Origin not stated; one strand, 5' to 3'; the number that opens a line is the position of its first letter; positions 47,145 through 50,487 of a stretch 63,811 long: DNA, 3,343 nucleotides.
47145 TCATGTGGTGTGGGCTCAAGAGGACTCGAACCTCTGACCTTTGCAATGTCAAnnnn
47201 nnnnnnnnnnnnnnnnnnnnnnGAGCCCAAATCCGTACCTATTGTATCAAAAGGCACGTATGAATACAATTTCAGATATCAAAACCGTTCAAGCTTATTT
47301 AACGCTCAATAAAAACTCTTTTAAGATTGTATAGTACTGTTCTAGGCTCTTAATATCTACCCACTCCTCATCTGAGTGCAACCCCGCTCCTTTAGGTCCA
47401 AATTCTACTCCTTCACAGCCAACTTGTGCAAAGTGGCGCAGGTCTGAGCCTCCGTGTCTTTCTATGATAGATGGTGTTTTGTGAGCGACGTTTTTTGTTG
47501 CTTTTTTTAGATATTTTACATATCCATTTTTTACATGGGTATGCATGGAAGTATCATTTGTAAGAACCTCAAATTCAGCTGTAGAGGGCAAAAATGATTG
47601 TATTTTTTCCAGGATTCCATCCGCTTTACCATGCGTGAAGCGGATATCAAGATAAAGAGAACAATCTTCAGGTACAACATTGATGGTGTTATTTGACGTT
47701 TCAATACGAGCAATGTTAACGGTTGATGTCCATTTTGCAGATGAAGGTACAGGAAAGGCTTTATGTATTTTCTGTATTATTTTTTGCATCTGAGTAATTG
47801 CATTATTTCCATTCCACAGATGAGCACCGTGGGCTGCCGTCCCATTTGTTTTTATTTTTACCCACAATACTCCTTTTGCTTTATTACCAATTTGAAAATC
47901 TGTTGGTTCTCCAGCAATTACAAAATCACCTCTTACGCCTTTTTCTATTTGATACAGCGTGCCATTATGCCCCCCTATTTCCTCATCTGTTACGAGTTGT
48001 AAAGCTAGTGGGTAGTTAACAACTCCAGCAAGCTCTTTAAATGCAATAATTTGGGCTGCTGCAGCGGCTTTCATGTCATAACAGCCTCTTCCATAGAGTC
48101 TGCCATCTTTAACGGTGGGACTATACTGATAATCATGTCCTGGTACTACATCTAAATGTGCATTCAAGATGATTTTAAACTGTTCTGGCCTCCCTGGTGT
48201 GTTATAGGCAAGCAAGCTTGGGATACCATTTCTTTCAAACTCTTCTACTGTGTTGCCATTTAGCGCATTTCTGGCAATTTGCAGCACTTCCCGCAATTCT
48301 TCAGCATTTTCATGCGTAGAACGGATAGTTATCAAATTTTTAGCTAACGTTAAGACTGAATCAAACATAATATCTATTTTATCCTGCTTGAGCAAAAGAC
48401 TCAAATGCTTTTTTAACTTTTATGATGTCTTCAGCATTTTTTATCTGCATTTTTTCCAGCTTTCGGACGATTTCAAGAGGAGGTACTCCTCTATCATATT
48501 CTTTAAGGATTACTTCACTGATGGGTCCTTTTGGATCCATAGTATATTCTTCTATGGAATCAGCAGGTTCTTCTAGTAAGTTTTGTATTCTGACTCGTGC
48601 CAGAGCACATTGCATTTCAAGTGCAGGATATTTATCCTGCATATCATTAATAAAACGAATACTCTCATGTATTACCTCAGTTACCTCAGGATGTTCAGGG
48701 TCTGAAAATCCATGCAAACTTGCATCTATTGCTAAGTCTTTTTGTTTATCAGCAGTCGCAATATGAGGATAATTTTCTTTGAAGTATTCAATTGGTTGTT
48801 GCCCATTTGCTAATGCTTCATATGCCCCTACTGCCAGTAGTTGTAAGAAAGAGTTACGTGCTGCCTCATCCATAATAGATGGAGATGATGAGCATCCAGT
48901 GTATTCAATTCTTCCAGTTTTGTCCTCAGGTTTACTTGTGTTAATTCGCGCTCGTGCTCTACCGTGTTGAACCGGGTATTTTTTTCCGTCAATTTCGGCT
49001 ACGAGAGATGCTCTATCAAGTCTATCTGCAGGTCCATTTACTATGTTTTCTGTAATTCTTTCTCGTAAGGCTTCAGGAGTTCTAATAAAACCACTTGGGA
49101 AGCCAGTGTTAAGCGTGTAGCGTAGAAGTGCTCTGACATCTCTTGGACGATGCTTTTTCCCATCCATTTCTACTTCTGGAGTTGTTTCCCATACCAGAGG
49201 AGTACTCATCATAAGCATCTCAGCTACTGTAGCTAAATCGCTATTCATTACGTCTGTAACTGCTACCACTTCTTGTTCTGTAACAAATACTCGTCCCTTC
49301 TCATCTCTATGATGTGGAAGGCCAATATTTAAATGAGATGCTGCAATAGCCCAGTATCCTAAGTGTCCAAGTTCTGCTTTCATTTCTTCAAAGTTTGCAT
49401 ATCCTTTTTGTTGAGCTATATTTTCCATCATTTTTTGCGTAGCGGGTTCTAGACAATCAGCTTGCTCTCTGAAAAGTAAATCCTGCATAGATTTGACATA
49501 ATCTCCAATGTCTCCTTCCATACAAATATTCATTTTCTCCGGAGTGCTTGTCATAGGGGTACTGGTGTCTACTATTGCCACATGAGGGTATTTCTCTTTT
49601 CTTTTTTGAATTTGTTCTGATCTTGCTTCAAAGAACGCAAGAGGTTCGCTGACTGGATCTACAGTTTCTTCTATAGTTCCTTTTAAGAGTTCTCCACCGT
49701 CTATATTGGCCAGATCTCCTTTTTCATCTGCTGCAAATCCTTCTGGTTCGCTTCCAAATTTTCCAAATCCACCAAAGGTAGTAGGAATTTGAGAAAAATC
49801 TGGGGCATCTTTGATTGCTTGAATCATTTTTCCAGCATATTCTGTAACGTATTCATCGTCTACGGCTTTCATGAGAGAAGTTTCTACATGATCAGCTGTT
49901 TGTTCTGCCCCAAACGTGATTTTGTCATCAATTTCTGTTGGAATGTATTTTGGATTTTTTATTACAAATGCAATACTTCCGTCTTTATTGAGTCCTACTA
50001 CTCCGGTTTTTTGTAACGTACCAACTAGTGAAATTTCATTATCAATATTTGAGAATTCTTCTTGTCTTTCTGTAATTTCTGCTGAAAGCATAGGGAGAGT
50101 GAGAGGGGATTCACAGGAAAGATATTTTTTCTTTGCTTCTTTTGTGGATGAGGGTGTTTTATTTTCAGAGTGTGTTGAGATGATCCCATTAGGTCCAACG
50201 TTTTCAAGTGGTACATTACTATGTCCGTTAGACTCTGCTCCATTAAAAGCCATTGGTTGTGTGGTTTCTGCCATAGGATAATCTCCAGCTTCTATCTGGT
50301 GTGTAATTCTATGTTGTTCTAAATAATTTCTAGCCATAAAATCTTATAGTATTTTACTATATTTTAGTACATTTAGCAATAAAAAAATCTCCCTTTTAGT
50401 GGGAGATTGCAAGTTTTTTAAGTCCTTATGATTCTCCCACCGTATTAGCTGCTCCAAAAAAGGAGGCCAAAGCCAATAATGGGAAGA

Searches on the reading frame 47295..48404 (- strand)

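Call 9: search_protein_families(library=pfam, proteins=[window:47295-48404:-], max_evalue=0.01)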
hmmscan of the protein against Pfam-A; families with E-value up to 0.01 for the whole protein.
window:47295-48404:- (369 aa): 2 families
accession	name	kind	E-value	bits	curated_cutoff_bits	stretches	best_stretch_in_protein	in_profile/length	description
PF01546.33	Peptidase_M20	-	5.3e-29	102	24.6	1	79-366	1-205/206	Peptidase family M20/M25/M40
PF07687.19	M20_dimer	-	1.1e-14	54.7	21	1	176-273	3-100/107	Peptidase dimerisation domain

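Call 10: search_protein_families(library=ncbifam, proteins=[window:47295-48404:-], max_evalue=0.01)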
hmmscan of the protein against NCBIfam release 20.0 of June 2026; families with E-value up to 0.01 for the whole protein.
window:47295-48404:- (369 aa): 53 families (the best 25 are shown)
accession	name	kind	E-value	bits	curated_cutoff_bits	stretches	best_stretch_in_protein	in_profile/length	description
NF006399.0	PRK08651.1-2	equivalog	3.8e-56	190.8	381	2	15-217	4-217/405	succinyl-diaminopimelate desuccinylase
TIGR01910.1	DapE-ArgE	subfamily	4.3e-49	167.7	217.6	1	19-360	2-373/373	ArgE/DapE family deacylase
NF009557.0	PRK13009.1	equivalog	5.9e-43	147.4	284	1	16-366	4-372/377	succinyl-diaminopimelate desuccinylase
TIGR01900.1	dapE-gram_pos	equivalog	4.5e-42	144.2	304.2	1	17-365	5-350/351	succinyl-diaminopimelate desuccinylase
NF006400.0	PRK08651.1-3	equivalog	1.8e-40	139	374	1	74-362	82-400/410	succinyl-diaminopimelate desuccinylase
TIGR01246.1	dapE_proteo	equivalog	4.9e-36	124.5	361.8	1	18-365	2-367/370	succinyl-diaminopimelate desuccinylase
NF005306.0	PRK06837.1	subfamily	3.5e-32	111.8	376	1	56-359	78-412/427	ArgE/DapE family deacylase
NF009555.0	PRK13004.1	equivalog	1.2e-31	110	321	1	16-294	16-297/399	YgeY family selenium metabolism-linked hydrolase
NF005710.0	PRK07522.1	subfamily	1.6e-30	106.5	412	1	17-363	10-383/391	acetylornithine deacetylase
NF010589.0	PRK13983.1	equivalog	1e-27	97.1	333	1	32-364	40-405/409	M20 family metallo-hydrolase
TIGR01892.1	AcOrn-deacetyl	equivalog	2e-27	96.2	297.7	1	64-361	49-361/365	acetylornithine deacetylase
NF005913.0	PRK07906.1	subfamily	2.5e-27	95.6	382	2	16-220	16-248/442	hypothetical protein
NF006326.0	PRK08554.1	equivalog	1.7e-25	89.7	354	2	36-149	33-151/446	peptidase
NF006365.0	PRK08588.1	subfamily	2.6e-25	89.6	289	1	80-365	69-377/383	succinyl-diaminopimelate desuccinylase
NF009558.0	PRK13013.1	equivalog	3.9e-25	88.4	428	1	52-357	55-412/429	acetylornithine deacetylase/succinyl-diaminopimelate desuccinylase family protein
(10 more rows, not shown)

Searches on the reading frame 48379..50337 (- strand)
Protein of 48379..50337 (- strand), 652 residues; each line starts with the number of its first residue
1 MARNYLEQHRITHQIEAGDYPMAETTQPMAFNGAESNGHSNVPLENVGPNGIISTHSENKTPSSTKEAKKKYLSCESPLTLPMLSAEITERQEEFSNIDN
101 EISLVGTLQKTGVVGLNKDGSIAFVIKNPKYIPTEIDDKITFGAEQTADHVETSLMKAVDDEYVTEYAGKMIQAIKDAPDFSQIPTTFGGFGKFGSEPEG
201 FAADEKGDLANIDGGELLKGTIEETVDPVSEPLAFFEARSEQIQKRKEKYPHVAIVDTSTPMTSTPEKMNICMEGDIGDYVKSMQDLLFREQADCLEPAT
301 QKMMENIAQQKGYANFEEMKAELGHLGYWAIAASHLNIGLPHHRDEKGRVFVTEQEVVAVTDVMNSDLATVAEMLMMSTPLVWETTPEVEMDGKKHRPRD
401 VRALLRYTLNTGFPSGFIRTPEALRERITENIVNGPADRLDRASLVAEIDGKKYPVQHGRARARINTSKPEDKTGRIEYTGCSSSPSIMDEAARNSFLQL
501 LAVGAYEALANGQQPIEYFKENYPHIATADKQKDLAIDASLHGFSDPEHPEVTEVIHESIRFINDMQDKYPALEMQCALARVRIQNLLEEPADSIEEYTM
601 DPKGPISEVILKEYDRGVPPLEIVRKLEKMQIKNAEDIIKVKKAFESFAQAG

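Call 9: search_protein_families(library=pfam, proteins=[window:48379-50337:-], max_evalue=0.01)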
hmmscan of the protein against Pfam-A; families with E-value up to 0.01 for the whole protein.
window:48379-50337:- (652 aa): 0 families

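Call 10: search_protein_families(library=ncbifam, proteins=[window:48379-50337:-], max_evalue=0.01)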
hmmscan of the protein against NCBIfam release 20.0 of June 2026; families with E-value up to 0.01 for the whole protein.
window:48379-50337:- (652 aa): 0 families

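Call 16: find_encoding_contigs(protein=window:48379-50337:-, flank=10000, max_places=10)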
Protein window:48379-50337:- (652 aa): 2 contigs read that carry it; 2 places shown.
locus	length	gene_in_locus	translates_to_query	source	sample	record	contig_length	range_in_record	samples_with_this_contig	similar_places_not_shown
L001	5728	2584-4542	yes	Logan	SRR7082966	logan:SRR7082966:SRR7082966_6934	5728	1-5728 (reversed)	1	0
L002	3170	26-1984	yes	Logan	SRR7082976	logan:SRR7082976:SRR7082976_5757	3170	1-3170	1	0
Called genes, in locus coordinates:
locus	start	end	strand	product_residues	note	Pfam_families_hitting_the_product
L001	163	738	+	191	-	-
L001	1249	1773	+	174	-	-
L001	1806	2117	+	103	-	-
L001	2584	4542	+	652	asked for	-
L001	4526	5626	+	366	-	PF01546:Peptidase_M20, PF07687:M20_dimer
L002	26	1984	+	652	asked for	-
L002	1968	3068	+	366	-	PF01546:Peptidase_M20, PF07687:M20_dimer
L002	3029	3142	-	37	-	-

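Call 18: find_homologous_proteins(query=window:48379-50337:-)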
Query window:48379-50337:- (652 aa): 10 proteins with E <= 0.001 among 8000 candidates.
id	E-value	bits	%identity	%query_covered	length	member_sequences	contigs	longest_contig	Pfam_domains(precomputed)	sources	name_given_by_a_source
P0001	0.0e+0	1472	100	100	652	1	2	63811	-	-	-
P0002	3.5e-146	507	43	85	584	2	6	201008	-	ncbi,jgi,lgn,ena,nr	ncbi:hypothetical protein GYA28_04420 [Candidatus Roizmanbacteria bacterium]|nr:hypothetical protein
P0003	3.7e-139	483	41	86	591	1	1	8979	-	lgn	-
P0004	1.5e-137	478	41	86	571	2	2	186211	-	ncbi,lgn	-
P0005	6.8e-134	466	40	83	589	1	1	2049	-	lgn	-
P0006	2.3e-130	454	41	88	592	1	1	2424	-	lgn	-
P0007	1.3e-127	445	40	85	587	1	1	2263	-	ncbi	-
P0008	1.2e-126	442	39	88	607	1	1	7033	-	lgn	-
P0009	2.8e-118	414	37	89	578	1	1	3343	-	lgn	-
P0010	1.6e-47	181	29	83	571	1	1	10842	-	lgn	-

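Call 20: find_encoding_contigs(protein=P0002, flank=10000, max_places=3)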
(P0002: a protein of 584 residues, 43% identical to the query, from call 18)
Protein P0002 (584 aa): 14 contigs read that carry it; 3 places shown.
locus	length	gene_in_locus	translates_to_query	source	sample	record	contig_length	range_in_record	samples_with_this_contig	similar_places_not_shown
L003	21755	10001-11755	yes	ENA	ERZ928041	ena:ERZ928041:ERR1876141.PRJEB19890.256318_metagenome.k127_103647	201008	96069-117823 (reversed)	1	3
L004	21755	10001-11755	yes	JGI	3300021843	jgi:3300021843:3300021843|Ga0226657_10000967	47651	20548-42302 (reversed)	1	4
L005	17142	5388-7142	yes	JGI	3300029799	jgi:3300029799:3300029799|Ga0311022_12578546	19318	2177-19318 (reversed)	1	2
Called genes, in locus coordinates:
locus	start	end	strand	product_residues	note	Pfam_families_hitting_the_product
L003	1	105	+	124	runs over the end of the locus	PF00411:Ribosomal_S11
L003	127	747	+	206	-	PF00163:Ribosomal_S4, PF01479:S4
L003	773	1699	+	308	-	PF01193:RNA_pol_L, PF01000:RNA_pol_A_bac, PF03118:RNA_pol_A_CTD, PF14520:HHH_5 (weak)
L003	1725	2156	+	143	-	PF01196:Ribosomal_L17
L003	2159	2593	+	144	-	PF00572:Ribosomal_L13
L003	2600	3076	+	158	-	PF00380:Ribosomal_S9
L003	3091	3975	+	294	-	PF00535:Glycos_transf_2, PF10111:Glyco_tranf_2_2, PF13641:Glyco_tranf_2_3, PF13632:Glyco_trans_2_3 (faint)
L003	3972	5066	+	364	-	PF13439:Glyco_transf_4, PF20706:GT4-conflict (weak), PF00534:Glycos_transf_1, PF13692:Glyco_trans_1_4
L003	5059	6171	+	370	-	PF00534:Glycos_transf_1, PF13692:Glyco_trans_1_4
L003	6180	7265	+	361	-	PF00483:NTP_transferase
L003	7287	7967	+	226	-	PF02397:Bac_transf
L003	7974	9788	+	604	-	PF13196:DUF4012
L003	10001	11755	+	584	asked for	-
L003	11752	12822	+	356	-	PF01546:Peptidase_M20, PF07687:M20_dimer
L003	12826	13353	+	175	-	PF11967:RecO_N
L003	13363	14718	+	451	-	PF28494:GlyRS_ins_1 (faint), PF03129:HGTP_anticodon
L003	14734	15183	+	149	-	-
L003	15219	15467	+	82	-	PF01649:Ribosomal_S20p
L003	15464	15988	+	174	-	PF05137:PilN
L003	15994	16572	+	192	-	PF04350:PilO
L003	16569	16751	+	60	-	-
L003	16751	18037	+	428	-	PF16656:Pur_ac_phosph_N, PF19077:Big_13 (weak)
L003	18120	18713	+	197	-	-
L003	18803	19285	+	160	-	-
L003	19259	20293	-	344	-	PF03816:LytR_cpsA_psr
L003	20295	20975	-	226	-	PF00121:TIM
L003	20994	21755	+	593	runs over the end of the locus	PF00580:UvrD-helicase, PF13245:AAA_19, PF01443:Viral_helicase1 (faint), PF13087:AAA_12 (faint), PF13361:UvrD_C, PF13538:UvrD_C_2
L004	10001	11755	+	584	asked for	-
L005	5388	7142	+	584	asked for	-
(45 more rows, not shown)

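Call 21: find_encoding_contigs(protein=P0004, flank=10000, max_places=3)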
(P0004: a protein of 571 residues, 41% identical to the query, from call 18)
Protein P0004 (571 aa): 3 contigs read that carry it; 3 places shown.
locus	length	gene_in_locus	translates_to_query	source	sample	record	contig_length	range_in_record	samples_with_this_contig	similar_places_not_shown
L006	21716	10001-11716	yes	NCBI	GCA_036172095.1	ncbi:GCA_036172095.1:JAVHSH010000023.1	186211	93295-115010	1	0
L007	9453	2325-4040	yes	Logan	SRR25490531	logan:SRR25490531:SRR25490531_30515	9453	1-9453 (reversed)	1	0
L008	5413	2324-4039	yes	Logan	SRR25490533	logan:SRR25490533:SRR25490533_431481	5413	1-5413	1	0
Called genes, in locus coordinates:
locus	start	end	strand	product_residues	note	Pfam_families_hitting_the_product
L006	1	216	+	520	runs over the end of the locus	PF04851:ResIII (faint), PF09848:SLFN-g3_helicase, PF13401:AAA_22 (faint)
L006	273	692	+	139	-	PF00903:Glyoxalase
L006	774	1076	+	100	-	-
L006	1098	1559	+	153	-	-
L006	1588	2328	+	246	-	-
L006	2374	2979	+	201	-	PF00702:Hydrolase, PF13419:HAD_2, PF13242:Hydrolase_like (weak)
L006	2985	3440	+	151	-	PF03449:GreA_GreB_N, PF01272:GreA_GreB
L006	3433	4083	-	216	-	-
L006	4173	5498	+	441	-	-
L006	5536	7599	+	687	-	PF01336:tRNA_anti-codon, PF00152:tRNA-synt_2, PF01409:tRNA-synt_2d (faint), PF08668:HDOD (faint), PF01966:HD (weak)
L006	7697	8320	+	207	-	PF01725:Ham1p_like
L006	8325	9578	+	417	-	PF02403:Seryl_tRNA_N, PF00587:tRNA-synt_2b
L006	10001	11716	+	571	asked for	-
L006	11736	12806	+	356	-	PF01546:Peptidase_M20, PF07687:M20_dimer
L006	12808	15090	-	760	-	PF00912:Transgly, PF00905:Transpeptidase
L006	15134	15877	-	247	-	PF04203:Sortase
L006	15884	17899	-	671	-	-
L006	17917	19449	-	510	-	PF01547:SBP_bac_1, PF13416:SBP_bac_8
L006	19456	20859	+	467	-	PF12229:PG_binding_4, PF04294:VanW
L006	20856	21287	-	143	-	PF00132:Hexapep, PF14602:Hexapep_2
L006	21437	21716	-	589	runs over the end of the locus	PF00580:UvrD-helicase, PF13245:AAA_19, PF01443:Viral_helicase1 (faint), PF13087:AAA_12 (faint), PF13361:UvrD_C, PF13538:UvrD_C_2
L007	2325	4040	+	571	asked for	-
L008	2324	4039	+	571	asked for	-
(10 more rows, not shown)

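Call 22: find_encoding_contigs(protein=P0003, flank=10000, max_places=3)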
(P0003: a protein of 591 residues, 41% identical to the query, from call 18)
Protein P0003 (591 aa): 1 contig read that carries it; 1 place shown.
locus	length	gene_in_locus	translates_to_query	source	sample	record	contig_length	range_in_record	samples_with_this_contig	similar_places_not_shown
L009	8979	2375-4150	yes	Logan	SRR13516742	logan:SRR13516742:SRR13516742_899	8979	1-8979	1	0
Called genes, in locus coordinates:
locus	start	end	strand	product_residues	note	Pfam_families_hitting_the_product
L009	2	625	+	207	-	?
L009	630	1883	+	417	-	PF02403:Seryl_tRNA_N, PF00587:tRNA-synt_2b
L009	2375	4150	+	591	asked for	-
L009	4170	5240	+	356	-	PF01546:Peptidase_M20, PF07687:M20_dimer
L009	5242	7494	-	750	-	PF00912:Transgly, PF00905:Transpeptidase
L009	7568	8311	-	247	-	PF04203:Sortase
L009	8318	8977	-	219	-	?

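Call 28: find_encoding_contigs(protein=P0008, flank=10000, max_places=2)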
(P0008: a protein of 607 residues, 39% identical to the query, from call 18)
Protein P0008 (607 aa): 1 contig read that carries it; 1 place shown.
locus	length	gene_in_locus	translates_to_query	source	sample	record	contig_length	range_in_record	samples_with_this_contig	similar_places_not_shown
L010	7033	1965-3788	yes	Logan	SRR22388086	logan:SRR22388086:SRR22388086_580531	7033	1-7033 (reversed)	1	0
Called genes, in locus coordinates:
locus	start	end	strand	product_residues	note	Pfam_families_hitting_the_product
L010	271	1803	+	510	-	-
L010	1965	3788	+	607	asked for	-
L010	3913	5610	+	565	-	-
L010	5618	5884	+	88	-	-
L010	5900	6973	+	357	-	PF01546:Peptidase_M20, PF07687:M20_dimer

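Call 29: find_encoding_contigs(protein=P0010, flank=10000, max_places=2)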
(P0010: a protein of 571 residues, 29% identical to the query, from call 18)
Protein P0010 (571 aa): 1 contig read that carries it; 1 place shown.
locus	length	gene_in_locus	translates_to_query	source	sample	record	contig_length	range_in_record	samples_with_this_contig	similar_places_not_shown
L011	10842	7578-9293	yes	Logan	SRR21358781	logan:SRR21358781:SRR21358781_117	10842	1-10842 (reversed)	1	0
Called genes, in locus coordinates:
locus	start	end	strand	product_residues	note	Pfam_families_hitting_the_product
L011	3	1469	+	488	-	?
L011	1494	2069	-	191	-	-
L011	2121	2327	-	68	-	-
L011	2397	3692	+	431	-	PF01794:Ferric_reduct, PF00970:FAD_binding_6 (weak), PF08022:FAD_binding_8, PF00175:NAD_binding_1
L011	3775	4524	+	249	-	-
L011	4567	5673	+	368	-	PF00404:Dockerin_1 (weak)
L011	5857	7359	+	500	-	-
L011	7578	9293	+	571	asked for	-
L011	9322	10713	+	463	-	PF00171:Aldedh, PF05893:LuxC (weak)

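Call 44: search_solved_structures(query=window:48379-50274:-, max_evalue=1)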
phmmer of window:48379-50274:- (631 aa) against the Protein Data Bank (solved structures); distinct sequences matched with E-value up to 1: 1.
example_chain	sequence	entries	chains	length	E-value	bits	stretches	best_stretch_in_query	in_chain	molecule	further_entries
9e5c_4z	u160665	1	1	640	0.81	11.5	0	321-409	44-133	Cilia- and flagella-associated protein 206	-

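Call 55: search_protein_families(library=phrogs, proteins=[window:48379-50274:-], max_evalue=0.01)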
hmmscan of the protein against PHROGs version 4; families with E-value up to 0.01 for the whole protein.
window:48379-50274:- (631 aa): 0 families

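Call 56: search_protein_families(library=padloc, proteins=[window:48379-50274:-], max_evalue=0.01)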
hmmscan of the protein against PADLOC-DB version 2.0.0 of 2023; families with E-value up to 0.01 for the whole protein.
window:48379-50274:- (631 aa): 0 families

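Call 78: search_solved_structures(query=A6, max_evalue=10)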
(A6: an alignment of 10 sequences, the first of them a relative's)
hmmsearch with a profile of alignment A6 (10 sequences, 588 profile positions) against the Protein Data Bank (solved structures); distinct sequences matched with E-value up to 10: 3.
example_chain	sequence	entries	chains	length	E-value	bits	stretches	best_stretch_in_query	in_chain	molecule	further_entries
6wmk_A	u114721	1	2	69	0.61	11.6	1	494-542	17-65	Beta sheet heterodimer LHD29 - Chain A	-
9e5c_3q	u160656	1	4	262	1.1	10.7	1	345-394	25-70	Nucleoside diphosphate kinase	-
9dmv_G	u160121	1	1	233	1.2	10.6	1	276-338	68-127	Fab9 light chain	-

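Call 88: predict_structure(alignment_id=A6)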
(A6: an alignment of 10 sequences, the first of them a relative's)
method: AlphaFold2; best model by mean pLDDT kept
length: 652 residues; sequences in the alignment: 10
mean_pLDDT: 84.0   pTM: 0.85
mean pLDDT of the five models: 84.0, 82.3, 80.5, 77.9, 68.2
residues with pLDDT >= 90: 408; 70-90: 149; 50-70: 24; < 50: 71
segments of 3 or more residues with pLDDT < 50: 1-70
pLDDT, mean of each block of 10 residues (from residue 1): 31 24 24 24 30 28 40 72 92 85 94 94 93 85 89 92 97 95 89 91 91 72 89 94 94 94 84 79 86 91 94 92 84 90 89 95 97 96 92 91 93 93 95 89 89 87 77 81 93 97 98 96 96 95 93 98 98 96 96 96 95 97 97 94 66 57
secondary structure, 60 per line:
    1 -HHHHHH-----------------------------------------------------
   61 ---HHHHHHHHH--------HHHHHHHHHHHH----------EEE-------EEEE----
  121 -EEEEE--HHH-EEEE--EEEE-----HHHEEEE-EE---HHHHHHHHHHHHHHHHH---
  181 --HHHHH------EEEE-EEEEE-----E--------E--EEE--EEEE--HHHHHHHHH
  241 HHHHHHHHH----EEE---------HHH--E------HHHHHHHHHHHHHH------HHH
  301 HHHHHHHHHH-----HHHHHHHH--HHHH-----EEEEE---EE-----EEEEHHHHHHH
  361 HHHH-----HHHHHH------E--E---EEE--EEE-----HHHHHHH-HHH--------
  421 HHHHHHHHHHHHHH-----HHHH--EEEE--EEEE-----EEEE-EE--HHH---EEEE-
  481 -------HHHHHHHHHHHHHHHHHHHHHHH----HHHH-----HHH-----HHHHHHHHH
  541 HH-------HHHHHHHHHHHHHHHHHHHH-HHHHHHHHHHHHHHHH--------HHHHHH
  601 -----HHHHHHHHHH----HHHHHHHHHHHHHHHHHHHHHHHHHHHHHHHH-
elements in order: H2-7 H64-72 H81-92 E103-105 E113-116 E122-126 E133-136 E139-142 E151-154 H161-177 H183-187 E194-197 E199-203 E221-223 E226-229 H232-249 E254-256 H278-291 H298-310 H316-323 H326-329 E335-339 E350-353 H354-364 H370-375 E389-391 E394-396 H402-408 H421-434 H440-443 E446-449 E452-455 E461-464 E476-479 H488-510 H515-518 H532-542 H550-569 H571-586 H595-600 H606-615 H620-651

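Call 90: fold_search(model_id=the predicted structure, library=pdb)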
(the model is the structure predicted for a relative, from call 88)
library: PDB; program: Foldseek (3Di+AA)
matches with E <= 10: 179; with E <= 0.001: 23
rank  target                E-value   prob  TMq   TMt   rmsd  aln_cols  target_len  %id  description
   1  1v4g_D                1.7e-07  1.00  0.36  0.45  10.8       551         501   13  Crystal Structure of gamma-Glutamylcysteine Synthetase from Escherichia coli B (released 2004-10-05)
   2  1va6_B                7.4e-07  1.00  0.36  0.44  12.7       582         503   14  Crystal structure of Gamma-glutamylcysteine synthetase from Escherichia Coli B complexed with Transition-state analogu (released 2004-10-05)
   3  2d32_B                1.0e-06  1.00  0.38  0.48   9.7       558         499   14  Crystal Structure of Michaelis Complex of gamma-Glutamylcysteine Synthetase (released 2006-11-14)
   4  2d33_D                1.3e-06  1.00  0.28  0.34  16.0       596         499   12  Crystal Structure of gamma-Glutamylcysteine Synthetase Complexed with Aluminum Fluoride (released 2006-11-14)
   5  2d32_A                1.4e-06  1.00  0.29  0.35  16.0       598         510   12  Crystal Structure of Michaelis Complex of gamma-Glutamylcysteine Synthetase (released 2006-11-14)
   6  2d32_D                1.4e-06  1.00  0.30  0.37  15.6       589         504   13  Crystal Structure of Michaelis Complex of gamma-Glutamylcysteine Synthetase (released 2006-11-14)
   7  1r8g_B                1.7e-06  1.00  0.37  0.63   6.9       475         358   12  Structure and function of YbdK (released 2004-08-17)
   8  1v4g_C                2.2e-06  1.00  0.33  0.41  13.5       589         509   13  Crystal Structure of gamma-Glutamylcysteine Synthetase from Escherichia coli B (released 2004-10-05)
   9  1v4g_B                2.9e-06  1.00  0.29  0.36  16.2       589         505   12  Crystal Structure of gamma-Glutamylcysteine Synthetase from Escherichia coli B (released 2004-10-05)
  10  1r8g_A                3.7e-06  1.00  0.38  0.67   6.2       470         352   10  Structure and function of YbdK (released 2004-08-17)
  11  1v4g_A                3.9e-06  1.00  0.37  0.46  12.3       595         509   12  Crystal Structure of gamma-Glutamylcysteine Synthetase from Escherichia coli B (released 2004-10-05)
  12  2d33_B                3.9e-06  1.00  0.29  0.36  15.6       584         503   13  Crystal Structure of gamma-Glutamylcysteine Synthetase Complexed with Aluminum Fluoride (released 2006-11-14)
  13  1tt4_A                4.1e-06  1.00  0.36  0.63   7.1       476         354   10  Structure of NP459575, a predicted glutathione synthase from Salmonella typhimurium (released 2004-08-17)
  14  1va6_A                4.1e-06  1.00  0.37  0.46  11.8       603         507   12  Crystal structure of Gamma-glutamylcysteine synthetase from Escherichia Coli B complexed with Transition-state analogu (released 2004-10-05)
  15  2d32_C                4.1e-06  1.00  0.27  0.34  16.1       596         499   13  Crystal Structure of Michaelis Complex of gamma-Glutamylcysteine Synthetase (released 2006-11-14)
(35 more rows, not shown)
